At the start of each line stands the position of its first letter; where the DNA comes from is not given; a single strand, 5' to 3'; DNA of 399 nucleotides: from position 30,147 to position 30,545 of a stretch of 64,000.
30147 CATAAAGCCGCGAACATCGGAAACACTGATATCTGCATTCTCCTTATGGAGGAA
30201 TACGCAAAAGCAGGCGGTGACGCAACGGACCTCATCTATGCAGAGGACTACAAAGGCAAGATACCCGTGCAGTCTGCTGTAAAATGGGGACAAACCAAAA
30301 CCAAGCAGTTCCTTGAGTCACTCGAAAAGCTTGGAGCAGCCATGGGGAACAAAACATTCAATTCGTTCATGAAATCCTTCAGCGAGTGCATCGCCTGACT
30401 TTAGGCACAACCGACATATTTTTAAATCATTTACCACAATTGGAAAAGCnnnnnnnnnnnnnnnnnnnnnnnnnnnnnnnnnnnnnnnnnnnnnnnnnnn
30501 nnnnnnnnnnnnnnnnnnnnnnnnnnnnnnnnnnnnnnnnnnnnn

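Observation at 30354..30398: Family-specific extreme C-terminal tail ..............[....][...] with an invariant Cys 2-4 residues from the end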

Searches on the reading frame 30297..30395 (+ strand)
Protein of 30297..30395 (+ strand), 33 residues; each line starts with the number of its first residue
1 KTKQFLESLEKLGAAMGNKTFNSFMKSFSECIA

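Call 30: search_protein_representatives(alignment_id=A2)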
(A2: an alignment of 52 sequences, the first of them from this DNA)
Query: 52 sequences, 32 profile positions. Proteins with E-value up to 0.001 (for the whole library): 72; up to 1e-10: 1; up to 1e-30: 0. The best 72 are listed.
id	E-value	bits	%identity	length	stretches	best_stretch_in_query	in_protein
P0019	3.7e-11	59.2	-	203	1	2-31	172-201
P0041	3.5e-10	56.1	-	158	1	1-31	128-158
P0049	7.6e-10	55.0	-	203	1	1-32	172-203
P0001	9.3e-10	54.7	-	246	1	1-31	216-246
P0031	1.8e-09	53.8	-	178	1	1-31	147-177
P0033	3.9e-09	52.7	-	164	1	1-31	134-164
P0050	5.0e-09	52.4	-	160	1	1-32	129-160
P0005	5.1e-09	52.4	-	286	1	1-32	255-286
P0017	5.6e-09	52.2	-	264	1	1-32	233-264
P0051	6.4e-09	52.0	-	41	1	1-31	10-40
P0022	1.3e-08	51.1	-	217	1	1-32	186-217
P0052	5.1e-08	49.2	-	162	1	1-31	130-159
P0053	7.1e-08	48.7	-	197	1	1-31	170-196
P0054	7.1e-08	48.7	-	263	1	1-32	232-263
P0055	8.8e-08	48.4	-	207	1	1-31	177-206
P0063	2.2e-06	43.9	-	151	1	1-30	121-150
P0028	4.1e-06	43.1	-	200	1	1-31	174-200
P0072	1.1e-05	41.7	-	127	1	1-31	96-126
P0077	2.0e-05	40.9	-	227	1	3-30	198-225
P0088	2.3e-04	37.5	-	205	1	2-32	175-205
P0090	4.5e-04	36.6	-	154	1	3-31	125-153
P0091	5.1e-04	36.4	-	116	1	1-31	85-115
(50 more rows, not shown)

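Call 42: search_protein_families(library=ncbifam, proteins=[P0054, P0050], max_evalue=1)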
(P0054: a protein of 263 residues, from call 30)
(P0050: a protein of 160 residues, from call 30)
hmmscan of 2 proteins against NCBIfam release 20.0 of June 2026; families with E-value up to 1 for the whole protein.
P0054 (263 aa): 9 families
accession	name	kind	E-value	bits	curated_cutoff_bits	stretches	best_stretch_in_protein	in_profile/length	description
NF041931.2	MzaA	equivalog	2.7e-22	79.4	800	3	149-244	5-96/726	MZA anti-phage system associated sigma-70 family RNA polymerase sigma factor MzaA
NF043029.1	T4SS_AnkY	equivalog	1.5e-15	56.7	600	2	142-206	453-518/543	Dot/Icm T4SS effector AnkY/LegA9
NF043023.1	T4SS_AnkH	equivalog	5.9e-13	48.4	600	2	41-103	36-98/467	Dot/Icm T4SS effector AnkH/LegA3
NF043019.1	T4SS_AnkC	equivalog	8.6e-10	38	450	2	33-126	122-221/459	Dot/Icm T4SS effector AnkC/LegA12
NF043028.1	T4SS_AnkX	equivalog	2.8e-08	32.4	1400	3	140-235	412-511/938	Dot/Icm T4SS effector AnkN/AnkX/LegA8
NF043022.1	T4SS_AnkG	equivalog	3.2e-07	29.5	500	2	40-127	299-386/455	Dot/Icm T4SS effector AnkG/AnkZ/LegA7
NF043021.1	T4SS_AnkF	equivalog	2.5e-05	22.8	1000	1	44-111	591-646/917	Dot/Icm T4SS effector AnkF/LegA14/Ceg31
NF043024.1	T4SS_AnkI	equivalog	6.4e-05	21.9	550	2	154-189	292-327/439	Dot/Icm T4SS effector AnkI/LegAS4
TIGR00870.1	trp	subfamily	0.012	13.7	498.75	0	70-103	55-163/747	transient-receptor-potential calcium channel protein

P0050 (160 aa): 6 families
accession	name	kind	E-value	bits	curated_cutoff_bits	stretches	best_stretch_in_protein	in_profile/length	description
NF041931.2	MzaA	equivalog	0.00044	19.2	800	1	60-142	23-99/726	MZA anti-phage system associated sigma-70 family RNA polymerase sigma factor MzaA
NF043028.1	T4SS_AnkX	equivalog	0.0026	15.9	1400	1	52-138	398-483/938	Dot/Icm T4SS effector AnkN/AnkX/LegA8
NF043029.1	T4SS_AnkY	equivalog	0.0095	14.4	600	1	46-94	465-513/543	Dot/Icm T4SS effector AnkY/LegA9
NF007214.0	PRK09636.1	subfamily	0.028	13.6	271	1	30-129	167-267/293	RNA polymerase sigma factor SigJ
NF005314.0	PRK06848.1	equivalog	0.056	13.5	131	1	61-113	29-77/139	cytidine deaminase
NF043022.1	T4SS_AnkG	equivalog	0.13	11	500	1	46-132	303-384/455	Dot/Icm T4SS effector AnkG/AnkZ/LegA7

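Call 43: search_protein_families(library=pfam, proteins=[window:30297-30395:+], max_evalue=10)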
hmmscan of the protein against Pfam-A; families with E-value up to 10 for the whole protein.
seq(33 aa): 0 families

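Call 44: list_cluster_members(proteins=[P0090, P0091, P0072, P0077, P0088, P0063, P0054, P0020, P0028, P0033])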
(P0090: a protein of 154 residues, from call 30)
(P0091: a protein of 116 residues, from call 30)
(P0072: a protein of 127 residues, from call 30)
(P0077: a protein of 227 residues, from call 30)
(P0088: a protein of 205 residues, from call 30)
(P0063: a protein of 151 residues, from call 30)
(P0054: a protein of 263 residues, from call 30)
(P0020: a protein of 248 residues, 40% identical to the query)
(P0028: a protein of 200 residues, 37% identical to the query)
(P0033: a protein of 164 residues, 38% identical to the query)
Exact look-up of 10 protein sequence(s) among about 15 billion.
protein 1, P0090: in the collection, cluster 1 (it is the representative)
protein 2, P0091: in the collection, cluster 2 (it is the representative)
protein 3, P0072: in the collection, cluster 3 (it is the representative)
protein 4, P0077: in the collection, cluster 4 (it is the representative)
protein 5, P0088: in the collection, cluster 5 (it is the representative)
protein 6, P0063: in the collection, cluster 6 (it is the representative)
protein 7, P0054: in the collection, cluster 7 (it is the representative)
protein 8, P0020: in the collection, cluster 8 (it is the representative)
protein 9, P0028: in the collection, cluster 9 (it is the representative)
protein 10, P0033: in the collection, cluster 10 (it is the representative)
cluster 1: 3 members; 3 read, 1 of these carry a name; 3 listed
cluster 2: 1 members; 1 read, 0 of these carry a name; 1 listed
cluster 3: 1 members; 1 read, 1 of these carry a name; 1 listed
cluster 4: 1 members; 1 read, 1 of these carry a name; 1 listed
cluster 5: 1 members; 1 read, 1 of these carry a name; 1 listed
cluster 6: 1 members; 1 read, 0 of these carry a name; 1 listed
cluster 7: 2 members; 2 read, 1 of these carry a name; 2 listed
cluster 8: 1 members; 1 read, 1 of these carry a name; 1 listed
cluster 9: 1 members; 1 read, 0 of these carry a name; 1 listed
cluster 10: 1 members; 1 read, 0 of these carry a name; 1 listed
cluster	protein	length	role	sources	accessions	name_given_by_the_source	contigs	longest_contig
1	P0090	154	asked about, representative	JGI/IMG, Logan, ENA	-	-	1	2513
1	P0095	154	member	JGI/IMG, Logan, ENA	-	ankyrin repeat protein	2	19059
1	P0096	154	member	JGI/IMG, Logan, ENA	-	-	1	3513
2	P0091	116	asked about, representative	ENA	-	-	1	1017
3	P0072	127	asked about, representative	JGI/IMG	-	ankyrin repeat protein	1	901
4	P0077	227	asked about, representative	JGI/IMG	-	ankyrin repeat protein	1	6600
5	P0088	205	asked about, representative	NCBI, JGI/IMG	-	ankyrin repeat protein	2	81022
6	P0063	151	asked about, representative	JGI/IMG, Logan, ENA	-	-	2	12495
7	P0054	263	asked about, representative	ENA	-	-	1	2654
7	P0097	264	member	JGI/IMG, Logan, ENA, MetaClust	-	\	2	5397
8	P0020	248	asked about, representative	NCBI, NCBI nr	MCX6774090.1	MAG: ankyrin repeat domain-containing protein [Candidatus Micrarchaeota archaeon] | ankyrin repeat domain-containing protein [Candidatus Micrarchaeota archaeon]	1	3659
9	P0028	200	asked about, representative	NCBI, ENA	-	-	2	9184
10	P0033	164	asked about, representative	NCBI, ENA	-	-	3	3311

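Call 45: find_encoding_contigs(protein=P0063, flank=10000, max_places=2)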
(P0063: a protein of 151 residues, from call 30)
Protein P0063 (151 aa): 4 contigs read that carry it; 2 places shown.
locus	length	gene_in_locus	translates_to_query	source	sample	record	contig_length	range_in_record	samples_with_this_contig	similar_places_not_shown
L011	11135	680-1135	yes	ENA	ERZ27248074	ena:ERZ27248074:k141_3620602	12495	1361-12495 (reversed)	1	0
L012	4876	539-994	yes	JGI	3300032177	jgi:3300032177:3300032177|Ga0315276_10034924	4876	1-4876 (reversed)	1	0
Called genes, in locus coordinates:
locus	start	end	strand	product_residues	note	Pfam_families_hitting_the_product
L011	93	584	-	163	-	PF24034:DUF7343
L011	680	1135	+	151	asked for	PF12796:Ank_2, PF13606:Ank_3 (faint), PF13637:Ank_4 (weak), PF13857:Ank_5 (weak), PF00023:Ank, PF13637:Ank_4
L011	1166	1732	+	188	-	PF24521:Ank_KRIT1 (faint), PF12796:Ank_2, PF13637:Ank_4, PF00023:Ank (weak), PF13637:Ank_4 (weak), PF13857:Ank_5 (weak), PF00023:Ank (weak), PF13637:Ank_4, +1 more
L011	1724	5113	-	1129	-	-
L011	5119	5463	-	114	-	-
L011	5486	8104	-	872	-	PF00004:AAA (faint), PF13401:AAA_22 (weak)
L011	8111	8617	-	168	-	-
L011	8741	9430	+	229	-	PF12796:Ank_2, PF24521:Ank_KRIT1 (faint), PF00023:Ank (weak), PF13637:Ank_4 (weak), PF13857:Ank_5 (weak), PF12796:Ank_2, PF00023:Ank, PF13637:Ank_4, +1 more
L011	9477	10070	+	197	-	PF01066:CDP-OH_P_transf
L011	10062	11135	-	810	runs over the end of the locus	?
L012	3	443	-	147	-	?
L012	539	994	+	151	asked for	PF12796:Ank_2, PF13606:Ank_3 (faint), PF13637:Ank_4 (weak), PF13857:Ank_5 (weak), PF00023:Ank, PF13637:Ank_4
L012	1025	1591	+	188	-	PF24521:Ank_KRIT1 (faint), PF12796:Ank_2, PF13637:Ank_4, PF00023:Ank (weak), PF13637:Ank_4 (weak), PF13857:Ank_5 (weak), PF00023:Ank (weak), PF13637:Ank_4, +1 more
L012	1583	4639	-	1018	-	-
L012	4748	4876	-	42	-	?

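Call 46: find_encoding_contigs(protein=P0095, flank=10000, max_places=2)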
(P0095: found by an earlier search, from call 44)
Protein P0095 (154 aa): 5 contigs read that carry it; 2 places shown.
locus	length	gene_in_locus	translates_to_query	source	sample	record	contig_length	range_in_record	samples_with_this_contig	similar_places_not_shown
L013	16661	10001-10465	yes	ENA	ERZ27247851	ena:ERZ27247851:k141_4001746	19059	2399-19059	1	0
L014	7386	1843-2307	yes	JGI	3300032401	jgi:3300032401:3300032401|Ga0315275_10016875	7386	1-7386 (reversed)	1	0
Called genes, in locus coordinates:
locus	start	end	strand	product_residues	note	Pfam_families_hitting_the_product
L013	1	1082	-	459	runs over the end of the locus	PF01420:Methylase_S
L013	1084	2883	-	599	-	PF13588:HSDR_N_2, PF02384:N6_Mtase, PF01170:UPF0020, PF20473:MmeI_Mtase (weak), PF07669:Eco57I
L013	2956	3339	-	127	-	PF01850:PIN (weak), PF18477:PIN_9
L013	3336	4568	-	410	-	PF02881:SRP54_N, PF00448:SRP54, PF13401:AAA_22 (faint), PF13604:AAA_30 (weak)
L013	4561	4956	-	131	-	PF02996:Prefoldin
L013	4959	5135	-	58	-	PF01775:Ribosomal_L18A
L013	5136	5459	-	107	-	PF01588:tRNA_bind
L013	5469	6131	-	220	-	PF01912:eIF-6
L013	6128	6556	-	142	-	PF01198:Ribosomal_L31e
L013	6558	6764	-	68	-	PF00832:Ribosomal_L39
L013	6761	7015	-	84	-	PF01984:dsDNA_bind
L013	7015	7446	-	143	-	PF01090:Ribosomal_S19e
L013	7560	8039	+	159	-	PF03703:bPH_2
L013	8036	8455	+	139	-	PF01974:tRNA_int_endo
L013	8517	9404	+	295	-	PF02661:Fic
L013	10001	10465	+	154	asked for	PF12796:Ank_2 (weak), PF13606:Ank_3 (faint), PF13637:Ank_4 (faint), PF00023:Ank (weak)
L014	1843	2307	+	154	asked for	PF12796:Ank_2 (weak), PF13606:Ank_3 (faint), PF13637:Ank_4 (faint), PF00023:Ank (weak)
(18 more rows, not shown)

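Call 73: search_solved_structures(query=A2, max_evalue=10)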
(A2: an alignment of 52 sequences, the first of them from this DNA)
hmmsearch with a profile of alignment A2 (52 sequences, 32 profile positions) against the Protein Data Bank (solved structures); distinct sequences matched with E-value up to 10: 1.
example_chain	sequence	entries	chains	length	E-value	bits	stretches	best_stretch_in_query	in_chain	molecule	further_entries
8div_A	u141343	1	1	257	2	12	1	2-27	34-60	Ion transport protein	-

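Call 75: search_protein_families(library=pfam, alignment_id=A7, max_evalue=0.001)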
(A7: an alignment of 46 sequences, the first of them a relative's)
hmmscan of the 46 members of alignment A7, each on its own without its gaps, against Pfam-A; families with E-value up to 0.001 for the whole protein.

A. member 1, P0049 (203 aa): 5 families
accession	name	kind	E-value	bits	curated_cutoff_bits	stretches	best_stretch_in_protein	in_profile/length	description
PF12796.13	Ank_2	-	4.4e-15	56.5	27.3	2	45-138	3-85/90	Ankyrin repeats (3 copies)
PF13637.12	Ank_4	-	2.5e-09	37.6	22.7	0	45-88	3-46/50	Ankyrin repeats (many copies)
PF00023.36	Ank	-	8.3e-08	32.6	21.1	0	72-94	2-24/33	Ankyrin repeat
PF13606.12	Ank_3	-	1.6e-06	28.3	22.3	0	72-95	2-25/30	Ankyrin repeat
PF13857.12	Ank_5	-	0.00036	21.3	27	0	63-84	7-28/56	Ankyrin repeats (many copies)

B. families by the number of members that match (of 46 scanned): 6 families
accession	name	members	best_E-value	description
PF12796.13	Ank_2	41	2.7e-30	Ankyrin repeats (3 copies)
PF13637.12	Ank_4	40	1.2e-27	Ankyrin repeats (many copies)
PF00023.36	Ank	39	6.7e-29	Ankyrin repeat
PF13606.12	Ank_3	36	8.2e-23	Ankyrin repeat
PF13857.12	Ank_5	27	1.2e-19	Ankyrin repeats (many copies)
PF24521.3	Ank_KRIT1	9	4e-08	KRIT1 ankyrin-repeats domain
